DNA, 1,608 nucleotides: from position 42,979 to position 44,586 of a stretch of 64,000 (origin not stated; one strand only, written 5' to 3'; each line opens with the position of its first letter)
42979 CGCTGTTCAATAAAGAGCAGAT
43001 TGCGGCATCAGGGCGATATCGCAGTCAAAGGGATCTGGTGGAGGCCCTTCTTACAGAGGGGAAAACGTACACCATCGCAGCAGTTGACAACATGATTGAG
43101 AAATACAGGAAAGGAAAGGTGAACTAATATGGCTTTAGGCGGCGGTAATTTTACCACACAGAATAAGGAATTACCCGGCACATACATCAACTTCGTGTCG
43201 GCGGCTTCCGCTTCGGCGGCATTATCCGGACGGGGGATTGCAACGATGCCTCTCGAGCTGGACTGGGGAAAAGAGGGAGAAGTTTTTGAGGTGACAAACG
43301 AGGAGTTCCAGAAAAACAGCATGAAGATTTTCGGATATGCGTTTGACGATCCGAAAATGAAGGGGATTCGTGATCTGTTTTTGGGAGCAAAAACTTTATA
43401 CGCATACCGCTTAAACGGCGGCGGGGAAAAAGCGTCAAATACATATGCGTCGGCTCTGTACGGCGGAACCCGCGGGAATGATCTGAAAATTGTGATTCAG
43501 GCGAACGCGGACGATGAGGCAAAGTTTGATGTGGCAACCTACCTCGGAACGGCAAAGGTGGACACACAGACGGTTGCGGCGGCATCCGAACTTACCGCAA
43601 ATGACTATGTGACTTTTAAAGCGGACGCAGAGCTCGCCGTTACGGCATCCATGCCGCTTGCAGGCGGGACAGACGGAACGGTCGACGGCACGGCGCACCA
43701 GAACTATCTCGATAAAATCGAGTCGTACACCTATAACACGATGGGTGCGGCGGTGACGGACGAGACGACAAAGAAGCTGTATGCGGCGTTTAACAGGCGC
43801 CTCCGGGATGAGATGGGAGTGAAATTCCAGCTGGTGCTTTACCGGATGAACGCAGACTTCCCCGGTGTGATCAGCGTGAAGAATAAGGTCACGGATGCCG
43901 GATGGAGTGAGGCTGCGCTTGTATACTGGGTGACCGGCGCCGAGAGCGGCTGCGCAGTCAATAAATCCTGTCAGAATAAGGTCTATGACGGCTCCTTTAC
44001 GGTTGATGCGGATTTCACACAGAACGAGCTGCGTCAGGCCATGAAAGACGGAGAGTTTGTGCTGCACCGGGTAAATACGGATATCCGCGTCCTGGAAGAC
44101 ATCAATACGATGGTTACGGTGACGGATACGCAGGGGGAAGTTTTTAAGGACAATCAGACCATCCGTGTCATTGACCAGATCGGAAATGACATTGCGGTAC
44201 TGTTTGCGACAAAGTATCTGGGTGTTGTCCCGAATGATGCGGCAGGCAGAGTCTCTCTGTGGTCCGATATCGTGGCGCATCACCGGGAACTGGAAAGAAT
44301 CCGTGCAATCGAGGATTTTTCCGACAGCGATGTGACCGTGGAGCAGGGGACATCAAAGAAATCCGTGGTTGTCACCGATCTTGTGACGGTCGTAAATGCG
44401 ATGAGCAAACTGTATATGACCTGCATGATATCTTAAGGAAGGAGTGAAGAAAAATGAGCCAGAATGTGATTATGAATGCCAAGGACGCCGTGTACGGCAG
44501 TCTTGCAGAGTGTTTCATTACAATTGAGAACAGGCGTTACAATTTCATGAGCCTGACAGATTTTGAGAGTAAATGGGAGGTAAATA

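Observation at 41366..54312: Head-less contractile-tail cluster: candidate R-type tailocin under an ImmA/XRE switch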

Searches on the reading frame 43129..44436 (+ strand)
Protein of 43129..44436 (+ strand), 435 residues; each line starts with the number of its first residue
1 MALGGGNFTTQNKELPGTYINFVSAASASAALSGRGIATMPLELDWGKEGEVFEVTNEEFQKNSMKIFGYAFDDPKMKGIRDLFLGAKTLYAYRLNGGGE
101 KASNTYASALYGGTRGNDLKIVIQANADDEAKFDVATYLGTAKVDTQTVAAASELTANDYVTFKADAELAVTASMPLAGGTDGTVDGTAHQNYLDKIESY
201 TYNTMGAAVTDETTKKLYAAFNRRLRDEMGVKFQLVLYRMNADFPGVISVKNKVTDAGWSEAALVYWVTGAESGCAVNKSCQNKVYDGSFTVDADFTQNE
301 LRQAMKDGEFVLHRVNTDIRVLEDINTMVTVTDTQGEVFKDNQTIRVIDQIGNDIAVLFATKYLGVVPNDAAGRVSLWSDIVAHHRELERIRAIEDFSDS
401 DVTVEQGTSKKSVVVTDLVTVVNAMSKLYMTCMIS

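Call 4: search_protein_families(library=pfam, proteins=[window:43129-44436:+], max_evalue=0.01)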
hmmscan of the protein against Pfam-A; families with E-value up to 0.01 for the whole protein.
window:43129-44436:+ (435 aa): 4 families
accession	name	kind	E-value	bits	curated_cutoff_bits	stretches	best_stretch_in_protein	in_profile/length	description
PF17482.7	Phage_sheath_1C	-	3.8e-26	91.6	26.9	1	335-432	2-101/104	Phage tail sheath C-terminal domain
PF04984.19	Phage_sheath_1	-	7.4e-23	81.6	31.4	1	183-327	1-168/168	Phage tail sheath protein subtilisin-like domain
PF17481.7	Phage_sheath_domII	-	5.5e-18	65.7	31.4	1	98-182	2-98/98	Phage tail sheath protein beta-sandwich domain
PF22671.1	Gp18_domIII_N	-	6.1e-15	55.7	27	1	35-95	1-58/58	Tail sheath protein Gp18 domain III N-terminal region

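Call 24: find_homologous_proteins(query=window:43129-44433:+, max_evalue=1e-20)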
Query window:43129-44433:+ (435 aa): 7999 proteins with E <= 1e-20 among 8000 candidates; the best 120 are listed.
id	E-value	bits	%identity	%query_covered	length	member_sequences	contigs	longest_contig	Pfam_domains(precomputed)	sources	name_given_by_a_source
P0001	3.4e-283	957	100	100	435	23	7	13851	PF04984.20,PF22671.2,PF17482.8,PF17481.8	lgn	-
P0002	4.0e-261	884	64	100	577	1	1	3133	PF04984.20,PF22671.2,PF17482.8,PF17481.8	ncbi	-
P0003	1.2e-248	843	87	100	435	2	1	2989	PF04984.20,PF22671.2,PF17482.8,PF17481.8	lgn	-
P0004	8.2e-246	834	85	100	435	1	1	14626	PF04984.20,PF22671.2,PF17482.8,PF17481.8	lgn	-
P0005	1.6e-244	829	85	100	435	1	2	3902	PF04984.20,PF22671.2,PF17482.8,PF17481.8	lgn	-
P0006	1.3e-243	826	85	100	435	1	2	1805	PF04984.20,PF22671.2,PF17482.8,PF17481.8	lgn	-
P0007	1.4e-243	826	85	100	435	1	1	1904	PF04984.20,PF22671.2,PF17482.8,PF17481.8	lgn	-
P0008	1.2e-239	813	84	100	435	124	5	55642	PF04984.20,PF22671.2,PF17482.8,PF17481.8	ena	-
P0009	5.6e-235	798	81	100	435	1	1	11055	PF04984.20,PF22671.2,PF17482.8,PF17481.8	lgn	-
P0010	2.6e-233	792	80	100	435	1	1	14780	PF04984.20,PF22671.2,PF17482.8,PF17481.8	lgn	-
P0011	7.5e-233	791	81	100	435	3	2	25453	PF04984.20,PF22671.2,PF17482.8,PF17481.8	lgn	-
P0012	2.0e-230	783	80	100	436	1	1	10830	PF04984.20,PF22671.2,PF17482.8,PF17481.8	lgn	-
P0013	3.7e-229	779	80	100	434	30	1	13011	PF04984.20,PF22671.2,PF17482.8,PF17481.8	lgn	-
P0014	8.3e-229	778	80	100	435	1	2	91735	PF04984.20,PF22671.2,PF17482.8,PF17481.8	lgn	-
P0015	1.6e-228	777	80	100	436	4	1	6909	PF04984.20,PF22671.2,PF17482.8,PF17481.8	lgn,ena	-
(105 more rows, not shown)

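Call 25: find_related_loci(query=window:43129-44433:+, collection=genome_contigs, flank=10000)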
Query window:43129-44433:+ (435 aa) in genome_contigs; peptide patterns used: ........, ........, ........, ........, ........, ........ (x = any residue, [..] = any of these).
212 stretches matched a pattern; 145 encode a relative of the query (tblastn E <= 1e-3); the best 80 are kept; 80 distinct loci.
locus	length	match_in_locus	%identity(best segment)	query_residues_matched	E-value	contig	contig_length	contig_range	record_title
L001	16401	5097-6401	81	1-434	0e+0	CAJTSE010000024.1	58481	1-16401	MAG TPA_asm: uncultured Acetatifactor sp. isolate MGBC113460 genome assembly, contig: MGBC113460.24, whole genome shotgu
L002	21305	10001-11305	77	1-435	0e+0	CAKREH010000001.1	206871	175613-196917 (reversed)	MAG: uncultured Roseburia sp. isolate REFINED_METABAT215_TOP10_CONTIGS_1500_ASSEMBLY_K77_MERGED__Hadza_MoBio_hadza-E-H_F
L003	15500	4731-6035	76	1-434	0e+0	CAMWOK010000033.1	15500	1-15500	MAG TPA_asm: uncultured Lachnospiraceae bacterium isolate SRR14411345_bin.8_metawrap_v1.3_MAG genome assembly, contig: N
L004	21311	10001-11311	72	1-435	0e+0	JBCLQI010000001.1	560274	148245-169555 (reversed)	Lachnospiraceae bacterium 48-33 voucher GPTB0118 scaffold1, whole genome shotgun sequence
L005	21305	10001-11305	71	1-435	0e+0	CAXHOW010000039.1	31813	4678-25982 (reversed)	MAG: uncultured Acetatifactor sp. isolate ena-SAMPLE-TAB-22-03-2024-10:43:23:832-115461 genome assembly, contig: NODE_87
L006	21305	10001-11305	71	1-435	0e+0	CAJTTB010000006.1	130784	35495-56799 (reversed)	MAG TPA_asm: uncultured Oscillospiraceae bacterium isolate MGBC113616 genome assembly, contig: MGBC113616.6, whole genom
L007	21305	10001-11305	74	1-435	0e+0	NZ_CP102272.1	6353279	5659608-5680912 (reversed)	[Clostridium] asparagiforme DSM 15981 chromosome, complete genome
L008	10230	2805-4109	71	1-434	0e+0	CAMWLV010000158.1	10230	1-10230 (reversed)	MAG TPA_asm: uncultured Lachnospiraceae bacterium isolate SRR14411325_bin.5_metawrap_v1.3_MAG genome assembly, contig: N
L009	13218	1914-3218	74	1-435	0e+0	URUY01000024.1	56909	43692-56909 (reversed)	uncultured Lachnospiraceae bacterium isolate UMGS1368 genome assembly, contig: NODE_166_length_56909_cov_72.073135, whol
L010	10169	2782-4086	71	1-434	0e+0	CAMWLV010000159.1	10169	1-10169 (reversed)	MAG TPA_asm: uncultured Lachnospiraceae bacterium isolate SRR14411325_bin.5_metawrap_v1.3_MAG genome assembly, contig: N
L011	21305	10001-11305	73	1-435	0e+0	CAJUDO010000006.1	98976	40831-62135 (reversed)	MAG TPA_asm: uncultured Peptococcaceae bacterium isolate MGBC129548 genome assembly, contig: MGBC129548.6, whole genome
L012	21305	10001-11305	71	1-435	0e+0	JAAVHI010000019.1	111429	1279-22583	MAG: Ruminococcus sp. isolate Mgla_MAG_49-bin_14 c_000000017630, whole genome shotgun sequence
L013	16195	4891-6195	74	1-435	0e+0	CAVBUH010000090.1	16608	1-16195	Selenomonadaceae bacterium isolate SID5428-1_cleanbin_000005 genome assembly, contig: Spades_SID5428-1_contig_1800, whol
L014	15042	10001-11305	72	1-435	0e+0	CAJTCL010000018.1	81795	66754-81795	Lachnospiraceae bacterium isolate B58_58_RH_H genome assembly, contig: MGBC000119.18, whole genome shotgun sequence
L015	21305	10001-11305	70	1-435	0e+0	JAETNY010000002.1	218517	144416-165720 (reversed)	MAG: Bacillota bacterium isolate S11_Bin2 scaffold_20, whole genome shotgun sequence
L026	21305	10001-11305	71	1-435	0e+0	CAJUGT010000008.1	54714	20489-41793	MAG TPA_asm: uncultured Acetatifactor sp. isolate MGBC139669 genome assembly, contig: MGBC139669.8, whole genome shotgun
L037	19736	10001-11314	68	1-435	0e+0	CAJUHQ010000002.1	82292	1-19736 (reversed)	MAG TPA_asm: uncultured Lachnospiraceae bacterium isolate MGBC139783 genome assembly, contig: MGBC139783.2, whole genome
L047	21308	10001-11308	70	1-435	0e+0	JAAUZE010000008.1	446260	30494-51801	MAG: Lachnospiraceae bacterium isolate Mgla_MAG_36-bin_9 c_000000018274, whole genome shotgun sequence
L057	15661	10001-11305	67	1-434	0e+0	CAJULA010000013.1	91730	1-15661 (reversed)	MAG TPA_asm: uncultured Lachnospiraceae bacterium isolate MGBC154526 genome assembly, contig: MGBC154526.13, whole genom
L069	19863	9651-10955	67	1-434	0e+0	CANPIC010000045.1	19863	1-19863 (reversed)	MAG TPA_asm: uncultured bacterium isolate SRR15730554_bin.26_metawrap_v1.3_MAG genome assembly, contig: NODE.2662_length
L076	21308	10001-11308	69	1-435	0e+0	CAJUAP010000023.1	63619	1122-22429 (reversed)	MAG TPA_asm: uncultured Acetatifactor sp. isolate MGBC125006 genome assembly, contig: MGBC125006.23, whole genome shotgu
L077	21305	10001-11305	70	1-434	0e+0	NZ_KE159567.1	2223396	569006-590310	Eubacterium sp. 14-2 acPFD-supercont1.1, whole genome shotgun sequence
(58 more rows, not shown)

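Call 28: search_protein_families(library=pfam, proteins=[L002:5-1276:+, L002:2362-3786:+, L002:3808-5400:+, L002:6442-7101:+, L002:7120-8127:+, L002:8783-9361:+, L007:1613-3148:+, L007:3319-5826:+, L007:6864-8045:-, L007:8863-9363:+], max_evalue=0.001)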
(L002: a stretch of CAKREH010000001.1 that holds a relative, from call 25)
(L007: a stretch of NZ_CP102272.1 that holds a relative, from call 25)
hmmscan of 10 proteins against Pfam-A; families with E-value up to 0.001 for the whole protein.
L002:5-1276:+ (423 aa): 4 families
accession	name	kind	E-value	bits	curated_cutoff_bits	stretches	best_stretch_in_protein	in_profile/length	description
PF03237.21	Terminase_6N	-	2.2e-13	50.8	22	1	40-241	4-212/215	Terminase large subunit, T4likevirus-type, N-terminal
PF04466.19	Terminase_3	-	5.7e-06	26.4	23.2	1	37-217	6-188/201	Phage terminase large subunit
PF17288.8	Terminase_3C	-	7.7e-06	26.8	26.7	1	339-407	77-151/155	Terminase RNAseH like domain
PF17289.8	Terminase_6C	-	0.00032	21.2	22.6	1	289-408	26-151/155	Terminase RNaseH-like domain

L002:2362-3786:+ (474 aa): 1 family
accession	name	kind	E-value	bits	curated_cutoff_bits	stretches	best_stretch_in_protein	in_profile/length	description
PF05133.19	SPP1_portal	-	2.7e-116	389.4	25.5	1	11-442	2-416/416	Phage portal protein, SPP1 Gp6-like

L002:3808-5400:+ (530 aa): 1 family
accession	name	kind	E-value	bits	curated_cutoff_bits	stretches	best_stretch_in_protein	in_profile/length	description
PF04233.19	Phage_Mu_F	-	1.4e-12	48.8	29.6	1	200-303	2-109/112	Phage Mu protein F like protein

L002:6442-7101:+ (219 aa): 1 family
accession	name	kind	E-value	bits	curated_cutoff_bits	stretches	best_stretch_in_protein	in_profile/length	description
PF06810.17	Phage_scaffold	-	1.6e-31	110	35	1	3-179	2-168/170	Phage capsid assembly scaffolding protein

L002:7120-8127:+ (335 aa): 1 family
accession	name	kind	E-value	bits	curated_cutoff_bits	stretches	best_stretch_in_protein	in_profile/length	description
PF20036.5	Gp13-like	-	1e-05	25.5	26.4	1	154-320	138-303/313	Major capsid protein 13-like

L002:8783-9361:+ (192 aa): 1 family
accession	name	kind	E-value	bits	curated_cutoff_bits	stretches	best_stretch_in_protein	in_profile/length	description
PF04883.17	HK97-gp10_like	-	5.6e-10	40.5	21.4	1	38-148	2-78/78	Bacteriophage HK97-gp10, putative tail-component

L007:1613-3148:+ (511 aa): 1 family
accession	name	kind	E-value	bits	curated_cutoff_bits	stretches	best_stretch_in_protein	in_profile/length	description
PF05133.19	SPP1_portal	-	2.7e-84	284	25.5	1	36-478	7-414/416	Phage portal protein, SPP1 Gp6-like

L007:3319-5826:+ (835 aa): 3 families
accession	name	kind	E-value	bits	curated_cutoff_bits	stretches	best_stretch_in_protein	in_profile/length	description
PF03496.20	ADPrib_exo_Tox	-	2.6e-16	60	23.4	1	625-817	17-178/196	ADP-ribosyltransferase exoenzyme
PF04233.19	Phage_Mu_F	-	2.8e-14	54.3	29.6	1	202-306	3-111/112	Phage Mu protein F like protein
PF07798.16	CCDC90-like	-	0.00063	20.1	33.5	0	447-579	81-149/175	Coiled-coil domain-containing protein 90-like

L007:6864-8045:- (393 aa): 0 families

L007:8863-9363:+ (166 aa): 1 family
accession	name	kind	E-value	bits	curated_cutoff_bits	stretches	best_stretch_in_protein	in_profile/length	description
PF04883.17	HK97-gp10_like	-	5.1e-15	56.6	21.4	1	16-122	1-78/78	Bacteriophage HK97-gp10, putative tail-component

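Call 30: find_encoding_contigs(protein=P0008, flank=10000, max_places=4)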
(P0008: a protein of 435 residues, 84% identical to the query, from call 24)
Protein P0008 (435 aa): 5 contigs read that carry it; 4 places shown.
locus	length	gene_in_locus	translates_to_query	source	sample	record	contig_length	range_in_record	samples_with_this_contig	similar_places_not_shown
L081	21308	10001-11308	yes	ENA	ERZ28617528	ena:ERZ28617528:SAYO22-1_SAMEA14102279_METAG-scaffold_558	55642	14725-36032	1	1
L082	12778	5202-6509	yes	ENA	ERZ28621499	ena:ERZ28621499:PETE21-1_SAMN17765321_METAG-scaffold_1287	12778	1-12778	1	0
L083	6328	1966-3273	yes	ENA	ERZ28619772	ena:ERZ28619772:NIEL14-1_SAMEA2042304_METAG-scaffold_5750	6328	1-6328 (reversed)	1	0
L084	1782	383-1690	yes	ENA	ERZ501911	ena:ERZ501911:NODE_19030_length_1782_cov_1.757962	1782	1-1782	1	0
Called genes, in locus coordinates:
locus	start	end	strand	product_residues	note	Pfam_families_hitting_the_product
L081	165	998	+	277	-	PF01527:HTH_Tnp_1 (weak), PF10668:Phage_terminase (weak), PF13384:HTH_23 (faint), PF03592:Terminase_2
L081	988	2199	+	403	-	PF03237:Terminase_6N, PF04466:Terminase_3 (weak), PF17289:Terminase_6C (weak)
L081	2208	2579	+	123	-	-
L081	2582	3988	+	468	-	PF05133:SPP1_portal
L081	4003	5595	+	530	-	PF04233:Phage_Mu_F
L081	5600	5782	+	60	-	-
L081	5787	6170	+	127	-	-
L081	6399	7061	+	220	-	PF06810:Phage_scaffold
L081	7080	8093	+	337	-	PF20036:Gp13-like (weak)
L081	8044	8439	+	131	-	PF05135:Phage_connect_1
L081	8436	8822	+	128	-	-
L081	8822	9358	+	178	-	PF04883:HK97-gp10_like (weak)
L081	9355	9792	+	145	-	PF20765:Phage_tail_terminator_8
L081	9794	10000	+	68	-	-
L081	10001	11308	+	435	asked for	PF22671:Gp18_domIII_N, PF17481:Phage_sheath_domII, PF04984:Phage_sheath_1, PF17482:Phage_sheath_1C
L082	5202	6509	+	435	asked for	PF22671:Gp18_domIII_N, PF17481:Phage_sheath_domII, PF04984:Phage_sheath_1, PF17482:Phage_sheath_1C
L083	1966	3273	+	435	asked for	PF22671:Gp18_domIII_N, PF17481:Phage_sheath_domII, PF04984:Phage_sheath_1, PF17482:Phage_sheath_1C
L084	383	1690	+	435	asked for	PF22671:Gp18_domIII_N, PF17481:Phage_sheath_domII, PF04984:Phage_sheath_1, PF17482:Phage_sheath_1C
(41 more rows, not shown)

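Call 31: find_encoding_contigs(protein=P0001, flank=10000, max_places=4)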
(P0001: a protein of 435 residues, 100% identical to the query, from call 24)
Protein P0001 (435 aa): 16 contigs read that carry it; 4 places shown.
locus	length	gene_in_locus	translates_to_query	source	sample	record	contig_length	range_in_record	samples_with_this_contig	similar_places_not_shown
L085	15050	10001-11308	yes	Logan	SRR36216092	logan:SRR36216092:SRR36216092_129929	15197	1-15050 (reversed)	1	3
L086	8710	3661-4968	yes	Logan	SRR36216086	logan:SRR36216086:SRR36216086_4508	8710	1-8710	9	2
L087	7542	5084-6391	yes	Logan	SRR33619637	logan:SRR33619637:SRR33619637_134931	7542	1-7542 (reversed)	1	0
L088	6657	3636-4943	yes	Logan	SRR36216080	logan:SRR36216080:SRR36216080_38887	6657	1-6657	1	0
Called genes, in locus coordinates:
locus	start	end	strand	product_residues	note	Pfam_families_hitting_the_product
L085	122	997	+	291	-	PF02311:AraC_binding, PF00165:HTH_AraC, PF12833:HTH_18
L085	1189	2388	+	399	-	PF07470:Glyco_hydro_88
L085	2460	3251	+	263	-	PF00106:adh_short, PF08659:KR, PF23441:SDR, PF13561:adh_short_C2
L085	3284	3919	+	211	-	PF02502:LacAB_rpiB, PF12408:DUF3666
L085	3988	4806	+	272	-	-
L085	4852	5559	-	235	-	-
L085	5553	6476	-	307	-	PF00005:ABC_tran, PF13304:AAA_21 (weak)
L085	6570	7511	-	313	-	PF00512:HisKA, PF02518:HATPase_c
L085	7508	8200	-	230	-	PF00072:Response_reg, PF00486:Trans_reg_C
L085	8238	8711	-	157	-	-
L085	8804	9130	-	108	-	PF13560:HTH_31, PF01381:HTH_3, PF12844:HTH_19 (faint)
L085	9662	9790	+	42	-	-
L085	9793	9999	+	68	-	-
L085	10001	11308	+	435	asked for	PF22671:Gp18_domIII_N, PF17481:Phage_sheath_domII, PF04984:Phage_sheath_1, PF17482:Phage_sheath_1C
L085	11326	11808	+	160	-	PF09393:DUF2001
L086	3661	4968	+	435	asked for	PF22671:Gp18_domIII_N, PF17481:Phage_sheath_domII, PF04984:Phage_sheath_1, PF17482:Phage_sheath_1C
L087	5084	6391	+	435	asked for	PF22671:Gp18_domIII_N, PF17481:Phage_sheath_domII, PF04984:Phage_sheath_1, PF17482:Phage_sheath_1C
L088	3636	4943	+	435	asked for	PF22671:Gp18_domIII_N, PF17481:Phage_sheath_domII, PF04984:Phage_sheath_1, PF17482:Phage_sheath_1C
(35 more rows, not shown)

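Call 41: search_protein_families(library=pfam, alignment_id=A1, max_evalue=0.0001)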
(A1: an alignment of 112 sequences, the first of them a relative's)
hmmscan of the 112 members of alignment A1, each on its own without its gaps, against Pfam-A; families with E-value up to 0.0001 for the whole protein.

A. member 1, L003:25-396:+ (124 aa): 1 family
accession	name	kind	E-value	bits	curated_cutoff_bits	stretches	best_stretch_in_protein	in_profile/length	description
PF00005.33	ABC_tran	-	7.3e-09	36.8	25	1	13-47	103-137/137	ABC transporter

B. families by the number of members that match (of 112 scanned): 100 families (the first 25 are shown)
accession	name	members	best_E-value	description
PF01381.28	HTH_3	14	1.7e-18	Helix-turn-helix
PF12844.13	HTH_19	12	2.3e-12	Helix-turn-helix domain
PF13560.12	HTH_31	11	4.4e-13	Helix-turn-helix domain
PF13443.12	HTH_26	8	6.7e-10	Cro/C1-type HTH DNA-binding domain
PF06114.19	Peptidase_M78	5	3.9e-16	IrrE N-terminal-like domain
PF00015.26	MCPsignal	3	5.9e-30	Methyl-accepting chemotaxis protein (MCP) signalling domain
PF00583.31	Acetyltransf_1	3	1.7e-14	Acetyltransferase (GNAT) family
PF12725.13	DUF3810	2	4.8e-87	Protein of unknown function (DUF3810)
PF01725.21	Ham1p_like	2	8.8e-66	Ham1 family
PF25309.1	ELLD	2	5.7e-56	Endolysin-like domain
PF11258.13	DUF3048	2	1.1e-36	Protein of unknown function (DUF3048) N-terminal domain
PF05105.17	Phage_holin_4_1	2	1.1e-35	Bacteriophage holin family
PF12850.12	Metallophos_2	2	6.8e-35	Calcineurin-like phosphoesterase superfamily domain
PF17479.7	DUF3048_C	2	5.5e-33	Protein of unknown function (DUF3048) C-terminal domain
PF00005.33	ABC_tran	2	1.3e-26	ABC transporter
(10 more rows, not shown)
